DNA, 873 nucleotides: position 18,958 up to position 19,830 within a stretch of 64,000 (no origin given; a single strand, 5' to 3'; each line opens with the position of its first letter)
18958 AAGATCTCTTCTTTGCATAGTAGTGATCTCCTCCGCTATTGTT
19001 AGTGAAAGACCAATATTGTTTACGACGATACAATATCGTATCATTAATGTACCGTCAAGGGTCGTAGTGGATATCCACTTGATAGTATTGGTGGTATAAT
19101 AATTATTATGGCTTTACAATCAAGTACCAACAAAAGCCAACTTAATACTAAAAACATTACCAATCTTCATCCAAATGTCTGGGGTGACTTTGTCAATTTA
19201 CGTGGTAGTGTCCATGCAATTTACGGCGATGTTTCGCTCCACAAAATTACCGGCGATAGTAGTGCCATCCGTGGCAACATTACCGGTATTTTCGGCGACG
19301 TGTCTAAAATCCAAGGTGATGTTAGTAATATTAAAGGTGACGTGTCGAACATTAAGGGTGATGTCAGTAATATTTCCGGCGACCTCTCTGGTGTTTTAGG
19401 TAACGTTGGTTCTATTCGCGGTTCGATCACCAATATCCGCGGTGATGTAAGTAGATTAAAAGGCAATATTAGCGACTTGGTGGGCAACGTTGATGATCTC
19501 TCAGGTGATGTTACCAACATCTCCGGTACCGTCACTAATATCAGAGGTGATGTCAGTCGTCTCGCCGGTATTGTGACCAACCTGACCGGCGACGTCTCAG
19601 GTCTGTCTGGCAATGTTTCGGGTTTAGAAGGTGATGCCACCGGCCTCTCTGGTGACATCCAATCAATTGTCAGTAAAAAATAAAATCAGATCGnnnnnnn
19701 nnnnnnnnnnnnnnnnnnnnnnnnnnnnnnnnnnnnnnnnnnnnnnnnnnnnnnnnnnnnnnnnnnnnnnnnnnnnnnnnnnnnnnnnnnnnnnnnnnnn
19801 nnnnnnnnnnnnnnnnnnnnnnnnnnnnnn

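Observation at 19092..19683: Protein made of about 22 heptad repeats GDVSNIx, with synonymously diversified 21-nt DNA repeats and a leaderless-type promoter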

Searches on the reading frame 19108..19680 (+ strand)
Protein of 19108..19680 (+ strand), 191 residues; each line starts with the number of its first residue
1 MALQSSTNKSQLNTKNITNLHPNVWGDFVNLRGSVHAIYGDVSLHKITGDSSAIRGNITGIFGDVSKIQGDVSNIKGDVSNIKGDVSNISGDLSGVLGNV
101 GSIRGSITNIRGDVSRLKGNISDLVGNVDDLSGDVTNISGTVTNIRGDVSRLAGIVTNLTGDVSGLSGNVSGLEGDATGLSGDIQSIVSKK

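Call 4: search_protein_families(library=pfam, proteins=[window:19108-19680:+], max_evalue=10)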
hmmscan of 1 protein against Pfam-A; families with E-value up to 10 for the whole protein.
window:19108-19680:+ (191 aa): 24 families
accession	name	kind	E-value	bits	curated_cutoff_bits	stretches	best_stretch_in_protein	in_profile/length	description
PF23284.2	KOW2_Spt5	-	1.1e-08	35.2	28.9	4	89-121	8-40/50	Transcription elongation factor SPT5, second KOW domain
PF04513.17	Baculo_PEP_C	-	1.5e-08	35.2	38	2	80-179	30-124/140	Baculovirus polyhedron envelope protein, PEP, C terminus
PF04728.18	LPP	-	8e-08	32.9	29.1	3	64-89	8-33/53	Lipoprotein leucine-zipper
PF07889.17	DUF1664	-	1.3e-07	32.1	34.6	2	110-174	57-121/124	Protein of unknown function (DUF1664)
PF20808.2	MINT_RAM7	-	1.3e-06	29.1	108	2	98-172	30-104/110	Msx2-interacting protein, RAM7 domain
PF05531.17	NPV_P10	-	0.00011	23.1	29.8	2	108-145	7-61/75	Nucleopolyhedrovirus P10 protein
PF05377.16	FlaC_arch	-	0.00011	22.9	27.8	2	89-125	5-41/55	Flagella accessory protein C (FlaC)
PF05046.19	Img2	-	0.0005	20.7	34.4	1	107-149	30-71/84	Mitochondrial large subunit ribosomal protein (Img2)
PF23991.1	DUF7310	-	0.00083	20.2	40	1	110-146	28-64/83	Coiled-coil region of unknown function (DUF7310)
PF06103.16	DUF948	-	0.0017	18.9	37.2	1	109-173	23-87/89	Bacterial protein of unknown function (DUF948)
PF06009.19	Laminin_II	-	0.0024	18.3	33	1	63-147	10-97/138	Laminin Domain II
PF00804.31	Syntaxin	-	0.007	16.6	26.7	1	92-132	3-43/157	Syntaxin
PF10805.13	DUF2730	-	0.014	15.9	24.9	0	64-90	64-90/102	Protein of unknown function (DUF2730)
PF10874.13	DUF2746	-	0.023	15.6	23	1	18-89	2-69/101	Protein of unknown function (DUF2746)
PF05055.17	DUF677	-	0.033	13.5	29.1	1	70-137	257-327/336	Protein of unknown function (DUF677)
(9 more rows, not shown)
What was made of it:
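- On Braun lipoprotein Lpp (PF04728): 32.9 against 29.1 bits, but as 3 short stretches inside the repeats (call 4).
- Closest known: Braun lipoprotein Lpp. Same: Lpp is also a short trimeric heptad protein with a C-terminal Lys (call 4).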

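Call 5: search_protein_families(library=ncbifam, proteins=[window:19108-19680:+], max_evalue=10)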
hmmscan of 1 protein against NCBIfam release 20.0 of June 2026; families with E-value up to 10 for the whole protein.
window:19108-19680:+ (191 aa): 13 families
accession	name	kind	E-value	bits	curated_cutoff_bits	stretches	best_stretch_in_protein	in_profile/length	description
NF040788.1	S-lay_SlaB_Mtsph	equivalog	6.1e-09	35.3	700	2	107-182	310-385/416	S-layer protein SlaB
NF011925.1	PRK15396.1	subfamily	3.7e-06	27.1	108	3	117-150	30-63/78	major outer membrane lipoprotein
NF047709.1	RiPP_TigB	exception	8.1e-06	25.8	70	0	90-107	48-65/68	methyl-cyclopropylglycine-containing RiPP peptide TigB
NF038218.1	IcmG_DotF_IVB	equivalog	0.00098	18.9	200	2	70-135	117-182/266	type IVB secretion system protein IcmG/DotF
TIGR02132.1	phaR_Bmeg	equivalog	0.0024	17.8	148.4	1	69-130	71-132/189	polyhydroxyalkanoic acid synthase subunit PhaR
NF041248.1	T6SS_IglG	exception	0.0028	17.5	200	2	113-161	11-59/173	type VI secretion system PAAR-like protein IglG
NF050175.1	MBP-1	equivalog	0.0058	16.9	80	1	129-158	3-32/78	microaggregate-binding protein 1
NF047362.1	CT392_fam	equivalog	0.0073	15.2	160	2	20-141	61-192/383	CT392 family protein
NF006489.0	PRK08913.1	equivalog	0.018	14.5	217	1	60-185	6-115/303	flagellin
NF047515.1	SpiroCoCo_C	equivalog_domain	0.035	13.3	125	1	65-153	116-200/313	SpiroCoCo family coiled-coil protein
NF045487.1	ASRP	equivalog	0.058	12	300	1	64-161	171-270/593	archaea-specific SMC-related protein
TIGR02169.1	SMC_prok_A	equivalog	0.2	9.2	729.4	1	65-175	794-904/1165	chromosome segregation protein SMC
NF002375.0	PRK01371.1-2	equivalog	0.33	11.2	137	1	67-93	79-105/137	sec-independent translocase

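Call 7: find_homologous_proteins(query=window:19108-19680:+, max_evalue=0.001)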
Query window:19108-19680:+ (191 aa): 103 proteins with E <= 0.001 among 2121 candidates.
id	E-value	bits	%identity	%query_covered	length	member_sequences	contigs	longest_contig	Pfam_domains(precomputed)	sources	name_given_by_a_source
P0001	3.1e-26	111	33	81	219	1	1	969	-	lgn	-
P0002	9.6e-26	109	42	72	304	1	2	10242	-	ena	-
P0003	7.3e-23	100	46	63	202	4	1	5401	-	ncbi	-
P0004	1.1e-22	99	50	59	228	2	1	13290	PF06009.20,PF07889.18,PF04728.19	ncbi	ncbi:MAG: hypothetical protein QW478_03085 [Candidatus Micrarchaeaceae archaeon]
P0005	1.4e-22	99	37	70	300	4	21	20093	-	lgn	-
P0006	3.2e-22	97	42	69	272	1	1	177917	-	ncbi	-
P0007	1.2e-21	96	43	66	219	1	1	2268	-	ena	-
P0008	6.3e-18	83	47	53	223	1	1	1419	-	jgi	jgi:hypothetical protein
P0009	1.1e-17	83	40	79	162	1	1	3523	PF04513.18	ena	-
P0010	3.1e-17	81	45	58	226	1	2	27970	-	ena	-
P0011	6.4e-17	80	49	54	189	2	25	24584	-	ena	-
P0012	1.7e-16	79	37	87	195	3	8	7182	-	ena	-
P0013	1.8e-16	79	45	63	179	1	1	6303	-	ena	-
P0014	2.2e-16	78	46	55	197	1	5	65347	-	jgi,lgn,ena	jgi:hypothetical protein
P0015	3.2e-16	78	31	85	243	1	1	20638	-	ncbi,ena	-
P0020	4.2e-14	71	52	42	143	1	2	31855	-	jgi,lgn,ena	jgi:hypothetical protein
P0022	1.1e-13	70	35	77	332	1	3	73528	-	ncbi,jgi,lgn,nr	ncbi:MAG: hypothetical protein HQ530_04435 [Parcubacteria group bacterium]|nr:hypothetical protein [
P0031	6.9e-13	67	56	38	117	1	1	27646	-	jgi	jgi:hypothetical protein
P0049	7.9e-10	57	58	32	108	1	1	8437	-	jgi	-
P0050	1.3e-9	56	25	59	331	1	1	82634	PF13851.12,PF04513.18,PF13870.12,PF06818.21,PF25450.2,PF27605.1,PF26561.1,PF04728.19,PF13166.13,PF10473.15,PF11559.14,PF10805.15,PF06810.18,PF24073.2,PF07889.18,PF16740.11,PF04977.21,PF25994.1,PF05531.18,PF06005.19,PF04012.18,PF00038.27,PF23649.2,PF19220.7,PF06160.18,PF24161.2,PF06419.18,PF24922.1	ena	-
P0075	1.5e-7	50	54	32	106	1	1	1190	PF04728.19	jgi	-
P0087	1.7e-6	46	34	63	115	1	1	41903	-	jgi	jgi:hypothetical protein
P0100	1.8e-4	40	47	37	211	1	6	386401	-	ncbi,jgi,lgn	jgi:hypothetical protein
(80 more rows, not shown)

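Call 8: search_solved_structures(query=window:19108-19680:+, max_evalue=1, show_alignments=3)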
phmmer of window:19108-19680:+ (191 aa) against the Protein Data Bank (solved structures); distinct sequences matched with E-value up to 1: 22.
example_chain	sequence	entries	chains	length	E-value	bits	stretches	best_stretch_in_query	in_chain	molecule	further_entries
8qox_B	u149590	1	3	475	2.9e-07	34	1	64-190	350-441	Conserved membrane protein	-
4lin_A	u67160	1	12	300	1.9e-05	28.1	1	85-177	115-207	Tail needle protein gp26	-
9eg6_A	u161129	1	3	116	0.003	20.9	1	67-127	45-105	Caveolae-associated protein 1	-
7zr2_A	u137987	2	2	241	0.0045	20.3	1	64-189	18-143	Spike protein S2',Chimeric protein mimic of SARS-CoV-2 Spike HR1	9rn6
6gaj_A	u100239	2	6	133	0.021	18.2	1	71-169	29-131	Outer capsid protein sigma-1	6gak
8gmh_B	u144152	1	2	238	0.036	17.4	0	74-138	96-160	LXG domain-containing protein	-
7cot_A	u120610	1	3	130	0.053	16.8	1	64-162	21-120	Spike glycoprotein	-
6lxt_A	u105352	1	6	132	0.06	16.6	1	64-162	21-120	Spike protein S2, Spike protein S2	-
4qkv_A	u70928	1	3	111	0.068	16.5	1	67-125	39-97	Polymerase I and transcript release factor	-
1avy_A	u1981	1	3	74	0.074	16.3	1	95-130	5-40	FIBRITIN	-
9egn_A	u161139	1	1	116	0.076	16.3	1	67-125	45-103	Caveolae-associated protein 1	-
8fa2_D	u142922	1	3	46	0.11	15.7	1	130-162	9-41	Spike protein S2' 42G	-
2wpr_A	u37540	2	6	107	0.17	15.2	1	93-160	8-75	TRIMERIC AUTOTRANSPORTER ADHESIN FRAGMENT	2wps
6vag_A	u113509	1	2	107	0.17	15.1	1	111-178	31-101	Phosphoprotein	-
9eiu_A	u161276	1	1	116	0.2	14.9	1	62-120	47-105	Caveolae-associated protein 1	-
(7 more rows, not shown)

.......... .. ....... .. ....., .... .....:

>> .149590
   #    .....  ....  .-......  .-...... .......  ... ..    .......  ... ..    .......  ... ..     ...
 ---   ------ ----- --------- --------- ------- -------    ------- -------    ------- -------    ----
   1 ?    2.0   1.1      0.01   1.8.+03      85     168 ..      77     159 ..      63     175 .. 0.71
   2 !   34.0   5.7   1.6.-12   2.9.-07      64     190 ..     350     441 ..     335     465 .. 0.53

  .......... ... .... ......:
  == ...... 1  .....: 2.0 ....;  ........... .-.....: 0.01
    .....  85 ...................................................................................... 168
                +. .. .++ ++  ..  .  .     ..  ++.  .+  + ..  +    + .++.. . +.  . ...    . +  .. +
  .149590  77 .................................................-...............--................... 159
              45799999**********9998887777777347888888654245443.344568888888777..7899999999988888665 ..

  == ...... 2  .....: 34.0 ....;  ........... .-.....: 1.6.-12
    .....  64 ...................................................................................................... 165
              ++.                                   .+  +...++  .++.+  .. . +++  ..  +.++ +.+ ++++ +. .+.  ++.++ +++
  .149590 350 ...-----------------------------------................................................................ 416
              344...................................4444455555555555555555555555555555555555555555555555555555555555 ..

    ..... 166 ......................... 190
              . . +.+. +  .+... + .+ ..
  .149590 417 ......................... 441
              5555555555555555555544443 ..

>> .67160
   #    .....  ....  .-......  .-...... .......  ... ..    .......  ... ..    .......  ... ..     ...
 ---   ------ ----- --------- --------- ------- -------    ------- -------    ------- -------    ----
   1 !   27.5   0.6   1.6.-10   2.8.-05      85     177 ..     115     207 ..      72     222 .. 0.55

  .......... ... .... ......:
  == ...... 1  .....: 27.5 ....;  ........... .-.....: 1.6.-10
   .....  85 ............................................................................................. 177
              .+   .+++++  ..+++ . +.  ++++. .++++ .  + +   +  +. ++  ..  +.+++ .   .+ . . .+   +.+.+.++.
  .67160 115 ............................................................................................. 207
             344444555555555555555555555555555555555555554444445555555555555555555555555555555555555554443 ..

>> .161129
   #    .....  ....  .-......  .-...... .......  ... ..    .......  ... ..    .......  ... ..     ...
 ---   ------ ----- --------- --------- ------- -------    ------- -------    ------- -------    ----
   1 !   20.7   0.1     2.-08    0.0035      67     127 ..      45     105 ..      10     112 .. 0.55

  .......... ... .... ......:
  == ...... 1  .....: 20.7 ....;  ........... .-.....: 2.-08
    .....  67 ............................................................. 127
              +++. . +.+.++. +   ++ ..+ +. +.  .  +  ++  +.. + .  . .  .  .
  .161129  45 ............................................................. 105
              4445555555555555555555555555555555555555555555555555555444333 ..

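Call 17: predict_structure(alignment_id=A1)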
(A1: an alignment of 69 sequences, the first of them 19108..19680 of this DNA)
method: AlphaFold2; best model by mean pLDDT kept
length: 191 residues; sequences in the alignment: 69
mean_pLDDT: 56.7   pTM: 0.27
mean pLDDT of the five models: 56.7, 53.7, 51.0, 50.1, 50.1
residues with pLDDT >= 90: 0; 70-90: 20; 50-70: 118; < 50: 53
segments of 3 or more residues with pLDDT < 50: 1-4, 11-13, 19-21, 24-28, 30-42, 83-88, 90-95, 97-99
pLDDT, mean of each block of 10 residues (from residue 1): 49 50 49 47 61 73 72 63 46 46 51 53 57 57 58 59 60 65 61 42
secondary structure, 60 per line:
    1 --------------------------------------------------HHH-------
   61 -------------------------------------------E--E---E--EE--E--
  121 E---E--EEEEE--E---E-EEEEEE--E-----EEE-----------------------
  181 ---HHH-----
elements in order: E128-132 E141-146 E155-157

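Call 18: search_protein_representatives(protein=window:19108-19680:+)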
Query: 191 residues. Proteins with E-value up to 0.001 (for the whole library): 4045; up to 1e-10: 551; up to 1e-30: 23. The best 150 are listed.
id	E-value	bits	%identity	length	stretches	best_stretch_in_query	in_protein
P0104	3.2e-89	314.1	51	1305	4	46-187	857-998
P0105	3.9e-59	216.1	48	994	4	47-177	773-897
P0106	9.3e-57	208.3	30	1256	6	44-184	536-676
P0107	1.1e-50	188.5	40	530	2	28-176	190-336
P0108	1.2e-50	188.4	37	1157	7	32-166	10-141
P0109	1.8e-47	178.0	32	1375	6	56-186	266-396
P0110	9.8e-47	175.6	42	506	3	52-183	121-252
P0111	3.0e-45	170.8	31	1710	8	53-179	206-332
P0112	2.5e-43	164.5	31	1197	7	53-172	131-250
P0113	5.0e-43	163.6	30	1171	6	58-178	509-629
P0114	2.6e-39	151.5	30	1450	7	47-186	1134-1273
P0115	3.7e-39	150.9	47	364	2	28-175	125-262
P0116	4.4e-37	144.2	40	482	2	47-187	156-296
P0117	4.7e-34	134.3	35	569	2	38-186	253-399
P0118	6.2e-34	133.9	29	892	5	49-189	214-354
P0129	7.8e-30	120.6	40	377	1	16-177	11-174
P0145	3.0e-27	112.1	43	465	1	8-168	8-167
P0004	3.6e-23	98.8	51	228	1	60-171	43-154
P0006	1.0e-22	97.4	44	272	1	51-185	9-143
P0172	1.1e-22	97.2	38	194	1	5-156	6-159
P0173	1.3e-22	97.1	42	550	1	8-129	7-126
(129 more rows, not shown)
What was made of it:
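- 19108..19683 (+): Coding sequence, 191 aa plus stop. 103 and 4045 homologs were found (calls 7, 18).
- Closest known: Coiled-coil stalks of trimeric autotransporter adhesins. Same: P0108 matches the query at E=1.2e-50 (call 18).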

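Call 20: search_protein_families(library=pfam, alignment_id=A1, max_evalue=0.001)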
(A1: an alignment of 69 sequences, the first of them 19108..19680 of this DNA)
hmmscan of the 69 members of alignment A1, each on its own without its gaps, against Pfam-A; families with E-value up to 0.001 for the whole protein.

A. member 1, window:19108-19680:+ (191 aa): 9 families
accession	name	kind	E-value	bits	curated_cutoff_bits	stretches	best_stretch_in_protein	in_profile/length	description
PF23284.2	KOW2_Spt5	-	1.1e-08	35.2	28.9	0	89-121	8-40/50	Transcription elongation factor SPT5, second KOW domain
PF04513.17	Baculo_PEP_C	-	1.5e-08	35.2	38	1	80-179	30-124/140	Baculovirus polyhedron envelope protein, PEP, C terminus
PF04728.18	LPP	-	8e-08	32.9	29.1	0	64-89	8-33/53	Lipoprotein leucine-zipper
PF07889.17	DUF1664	-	1.3e-07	32.1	34.6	0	110-174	57-121/124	Protein of unknown function (DUF1664)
PF20808.2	MINT_RAM7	-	1.3e-06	29.1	108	0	98-172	30-104/110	Msx2-interacting protein, RAM7 domain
PF05531.17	NPV_P10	-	0.00011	23.1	29.8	0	108-145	7-61/75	Nucleopolyhedrovirus P10 protein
PF05377.16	FlaC_arch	-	0.00011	22.9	27.8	0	89-125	5-41/55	Flagella accessory protein C (FlaC)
PF05046.19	Img2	-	0.0005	20.7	34.4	0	107-149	30-71/84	Mitochondrial large subunit ribosomal protein (Img2)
PF23991.1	DUF7310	-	0.00083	20.2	40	0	110-146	28-64/83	Coiled-coil region of unknown function (DUF7310)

B. families by the number of members that match (of 69 scanned): 12 families
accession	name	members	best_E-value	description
PF04728.18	LPP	11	8e-08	Lipoprotein leucine-zipper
PF20808.2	MINT_RAM7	5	1.3e-06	Msx2-interacting protein, RAM7 domain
PF07889.17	DUF1664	3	1.3e-07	Protein of unknown function (DUF1664)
PF23284.2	KOW2_Spt5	2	1.1e-08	Transcription elongation factor SPT5, second KOW domain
PF04513.17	Baculo_PEP_C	2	1.5e-08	Baculovirus polyhedron envelope protein, PEP, C terminus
PF06009.19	Laminin_II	1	2.1e-05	Laminin Domain II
PF07902.16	Gp58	1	9.7e-05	gp58-like protein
PF05531.17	NPV_P10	1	0.00011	Nucleopolyhedrovirus P10 protein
PF05377.16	FlaC_arch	1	0.00011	Flagella accessory protein C (FlaC)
PF05046.19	Img2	1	0.0005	Mitochondrial large subunit ribosomal protein (Img2)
PF25421.1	DUF7891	1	0.00051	Domain of unknown function (DUF7891)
PF23991.1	DUF7310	1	0.00083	Coiled-coil region of unknown function (DUF7310)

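Call 21: search_protein_families(library=phrogs, alignment_id=A1, max_evalue=0.001)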
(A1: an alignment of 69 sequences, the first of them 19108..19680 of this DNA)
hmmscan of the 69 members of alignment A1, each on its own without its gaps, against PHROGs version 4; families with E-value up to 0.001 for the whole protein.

A. member 1, window:19108-19680:+ (191 aa): 20 families
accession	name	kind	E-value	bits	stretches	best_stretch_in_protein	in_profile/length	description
phrog_19577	-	head and packaging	1.2e-13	52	1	44-174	53-183/378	minor head protein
phrog_1219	-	tail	8.5e-09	36.4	0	107-170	77-140/233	tail needle protein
phrog_38044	-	unknown function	8.3e-07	27.3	1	24-132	3109-3219/3576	-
phrog_5820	-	unknown function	8.7e-07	29.8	0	72-115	104-147/200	-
phrog_30868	-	unknown function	1.4e-05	26.4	0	83-160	13-84/115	-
phrog_35017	-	unknown function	3.1e-05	25.1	0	108-152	22-66/79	-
phrog_19043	-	unknown function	4.1e-05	24.9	0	61-142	19-96/99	-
phrog_6376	-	unknown function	4.8e-05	24.1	0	79-174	21-121/229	-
phrog_16040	-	head and packaging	5.6e-05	22.3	1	54-187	227-360/1254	virion structural protein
phrog_736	-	unknown function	5.8e-05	24.2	0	113-132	67-86/112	-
phrog_5553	-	unknown function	8.9e-05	23.7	0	39-121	20-100/114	-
phrog_3556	-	unknown function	0.0001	22.5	0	64-127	182-245/276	-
phrog_18412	-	head and packaging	0.00015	22.3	0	84-183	37-135/229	minor head protein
phrog_3961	-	unknown function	0.00025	21.9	0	92-146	49-103/112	-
phrog_1899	-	unknown function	0.00025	20.4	0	65-128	297-360/933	-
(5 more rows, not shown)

B. families by the number of members that match (of 69 scanned): 24 families
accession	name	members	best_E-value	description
phrog_19577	-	42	1.2e-13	minor head protein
phrog_5820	-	18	4.6e-07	-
phrog_1219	-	12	8.5e-09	tail needle protein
phrog_38044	-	4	8.3e-07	-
phrog_6376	-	4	4.8e-05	-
phrog_3961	-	4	0.00013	-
phrog_3556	-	3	6.1e-06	-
phrog_35017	-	3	8.4e-06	-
phrog_1899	-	3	0.00012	-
phrog_18412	-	3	0.00015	minor head protein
phrog_5553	-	2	5.9e-06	-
phrog_30868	-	2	1.4e-05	-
phrog_16040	-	2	5.6e-05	virion structural protein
phrog_736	-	2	5.8e-05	-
phrog_13285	-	2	0.00013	-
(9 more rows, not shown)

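Call 22: search_dna_similar(query=window:19108-19680:+, collection=phages, mode=protein, max_evalue=0.001, max_rows=25)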
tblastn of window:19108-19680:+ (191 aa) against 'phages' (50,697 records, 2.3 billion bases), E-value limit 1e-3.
Records with a match: 71; places in all: 191; records where one place covers at least 80% of the query: 5.
Best place of each record, by identity: <60% 71.
By first word of the organism name: Bacillus 54; Lactobacillus 8; Aeromonas 5; Caudoviricetes 1; Bacteriophage 1; Vibrio 1; Escherichia 1.
By host as written in the record: Bacillus subtilis 18; Bacillus subtilis BEST7003 8; Aeromonas hydrophila 5; Bacillus subtilis KACC 17797 3; Lactobacillus delbrueckii subsp. lactis 2; - 2; Bacillus subtilis Goe3 2; Bacillus sp. 2; and 21 more.
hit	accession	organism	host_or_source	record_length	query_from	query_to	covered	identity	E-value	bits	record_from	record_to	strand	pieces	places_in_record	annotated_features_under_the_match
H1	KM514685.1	Lactobacillus phage Ldl1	Lactobacillus delbrueckii subsp. lactis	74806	10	190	95%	25.5%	3e-7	55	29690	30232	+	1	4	adsorption protein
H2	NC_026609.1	Lactobacillus phage Ldl1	Lactobacillus delbrueckii subsp. lactis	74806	10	190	95%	25.5%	3e-7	55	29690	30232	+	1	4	tail protein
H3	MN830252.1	Lactobacillus phage JNU_P1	Lactobacillus fermentum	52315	10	184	92%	26.1%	1e-9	62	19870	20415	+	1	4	tail fiber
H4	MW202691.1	Caudoviricetes sp.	Manatee Spring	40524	21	129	57%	36.9%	8e-17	83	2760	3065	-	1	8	hypothetical protein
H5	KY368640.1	Bacillus phage vB_BsuM-Goe3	Bacillus subtilis Goe3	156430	44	181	72%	28.3%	2e-8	59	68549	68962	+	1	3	minor capsid protein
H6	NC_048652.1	Bacillus phage vB_BsuM-Goe3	Bacillus subtilis Goe3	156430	44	181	72%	28.3%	2e-8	59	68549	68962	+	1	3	minor head protein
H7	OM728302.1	Bacillus phage vB_BsuM-Goe24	Bacillus subtilis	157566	44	181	72%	28.3%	2e-8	59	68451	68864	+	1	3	smc: chromosome partition protein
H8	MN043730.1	Bacillus phage vB_BveM-Goe7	Bacillus velezensis FZB42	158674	44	181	72%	28.3%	2e-8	59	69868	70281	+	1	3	hypothetical protein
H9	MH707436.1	Bacillus phage BSP36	Bacillus subtilis KCCM 11780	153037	50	174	65%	31.1%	6e-10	63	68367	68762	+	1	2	putative minor capsid protein 1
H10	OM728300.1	Bacillus phage vB_BsuM-Goe17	Bacillus subtilis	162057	44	175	69%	28.8%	4e-10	64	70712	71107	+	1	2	hypothetical protein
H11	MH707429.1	Bacillus phage BSP12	Bacillus subtilis ATCC 21336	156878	44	175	69%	28.8%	5e-10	64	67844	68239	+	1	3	hypothetical protein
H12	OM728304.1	Bacillus phage vB_BsuM-Goe27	Bacillus subtilis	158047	44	175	69%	28.8%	5e-10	64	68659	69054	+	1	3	hypothetical protein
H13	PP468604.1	Bacillus phage BvP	Bacillus velezensis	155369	44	175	69%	28.8%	2e-9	62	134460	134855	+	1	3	hypothetical protein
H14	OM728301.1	Bacillus phage vB_BsuM-Goe20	Bacillus subtilis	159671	44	175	69%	28.8%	2e-9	62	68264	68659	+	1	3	hypothetical protein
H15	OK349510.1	Bacillus phage BM-P1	Bacillus sp.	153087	24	158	71%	28.1%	2e-6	53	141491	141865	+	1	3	hypothetical protein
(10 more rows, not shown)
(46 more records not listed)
